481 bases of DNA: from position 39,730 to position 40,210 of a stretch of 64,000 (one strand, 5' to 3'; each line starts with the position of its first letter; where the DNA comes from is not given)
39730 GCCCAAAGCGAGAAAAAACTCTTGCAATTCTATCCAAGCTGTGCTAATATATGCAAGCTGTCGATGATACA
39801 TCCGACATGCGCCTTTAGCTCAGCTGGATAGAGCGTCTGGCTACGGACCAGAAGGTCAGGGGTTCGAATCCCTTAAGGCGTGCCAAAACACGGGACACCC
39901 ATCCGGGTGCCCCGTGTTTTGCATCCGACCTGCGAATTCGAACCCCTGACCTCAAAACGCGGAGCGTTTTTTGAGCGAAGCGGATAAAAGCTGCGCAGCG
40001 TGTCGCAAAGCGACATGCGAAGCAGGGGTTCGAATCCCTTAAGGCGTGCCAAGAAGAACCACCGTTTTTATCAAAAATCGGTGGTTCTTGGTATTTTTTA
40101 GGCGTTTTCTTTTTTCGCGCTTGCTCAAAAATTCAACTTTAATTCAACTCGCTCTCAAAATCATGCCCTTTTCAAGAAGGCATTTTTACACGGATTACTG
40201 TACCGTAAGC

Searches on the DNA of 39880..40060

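Call 36: search_rna_families(source=window, start=39880, end=40060, threshold=evalue, max_evalue=10, show_alignments=3)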
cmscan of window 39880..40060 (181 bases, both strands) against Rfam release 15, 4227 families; matches with E-value up to 10: 8.
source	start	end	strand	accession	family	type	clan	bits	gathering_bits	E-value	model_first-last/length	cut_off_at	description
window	39884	39921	-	RF04029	mir-8521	Gene; miRNA;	-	21.8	80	0.014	12-56/68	no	mir-8521 microRNA precursor family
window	39965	40047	+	RF00005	tRNA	Gene; tRNA;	CL00001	14.8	29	1.4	1-71/71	no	tRNA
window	40026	40038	-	RF04351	Plastid-psbl-rps4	Cis-reg;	-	13.5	68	2.5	11-23/53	no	Plastid-psbl-rps4 3UTR RNA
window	39885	39920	+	RF03677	mir-1304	Gene; miRNA;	-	13.2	90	6.6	1-87/87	no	mir-1304 microRNA precursor family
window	39888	39946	-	RF02882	MH_s36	Gene; sRNA;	-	13.2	46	8.1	1-92/92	no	Mesorhizobail RNA 36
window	39884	39921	+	RF04029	mir-8521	Gene; miRNA;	-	13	80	4.4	12-56/68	no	mir-8521 microRNA precursor family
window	39888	39939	-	RF02985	ftsZ-DE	Gene; sRNA;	-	12.8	72.2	3.1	1-69/69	no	ftsZ-DE RNA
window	39887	39918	-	RF03957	mir-5856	Gene; miRNA;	-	12.7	90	6.3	1-70/70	no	mir-5856 microRNA precursor family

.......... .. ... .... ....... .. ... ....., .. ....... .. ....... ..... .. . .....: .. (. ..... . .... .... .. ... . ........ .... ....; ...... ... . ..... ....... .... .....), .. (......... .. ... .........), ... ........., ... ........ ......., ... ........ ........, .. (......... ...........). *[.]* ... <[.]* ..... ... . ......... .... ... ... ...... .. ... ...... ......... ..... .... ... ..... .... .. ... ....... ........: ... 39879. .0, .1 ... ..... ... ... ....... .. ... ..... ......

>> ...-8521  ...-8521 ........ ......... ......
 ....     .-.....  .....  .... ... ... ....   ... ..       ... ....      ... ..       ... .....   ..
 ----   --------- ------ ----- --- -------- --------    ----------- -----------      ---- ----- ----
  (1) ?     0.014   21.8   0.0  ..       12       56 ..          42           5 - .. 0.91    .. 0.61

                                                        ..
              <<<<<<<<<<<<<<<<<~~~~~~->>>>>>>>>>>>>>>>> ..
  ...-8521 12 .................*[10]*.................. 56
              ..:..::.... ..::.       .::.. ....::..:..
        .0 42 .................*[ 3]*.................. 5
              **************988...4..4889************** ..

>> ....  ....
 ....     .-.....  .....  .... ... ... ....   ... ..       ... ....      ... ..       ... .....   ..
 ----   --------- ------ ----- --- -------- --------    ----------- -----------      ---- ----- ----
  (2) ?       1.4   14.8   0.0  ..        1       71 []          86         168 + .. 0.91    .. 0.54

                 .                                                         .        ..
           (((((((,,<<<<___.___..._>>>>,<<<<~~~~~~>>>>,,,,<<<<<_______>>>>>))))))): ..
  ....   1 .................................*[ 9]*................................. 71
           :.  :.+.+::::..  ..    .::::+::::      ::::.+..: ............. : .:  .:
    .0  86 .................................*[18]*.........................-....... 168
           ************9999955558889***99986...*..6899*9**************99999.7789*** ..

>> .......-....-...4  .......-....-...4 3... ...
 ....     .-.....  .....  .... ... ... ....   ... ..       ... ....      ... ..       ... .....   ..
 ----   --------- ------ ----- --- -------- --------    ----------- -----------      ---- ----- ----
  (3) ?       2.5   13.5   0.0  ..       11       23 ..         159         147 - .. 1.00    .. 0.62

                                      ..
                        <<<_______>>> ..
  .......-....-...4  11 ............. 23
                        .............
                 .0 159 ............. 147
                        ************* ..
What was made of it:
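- On tRNA or tRNA-like pseudogene: tRNA model 14.8 bits against a threshold of 29 (call 36).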
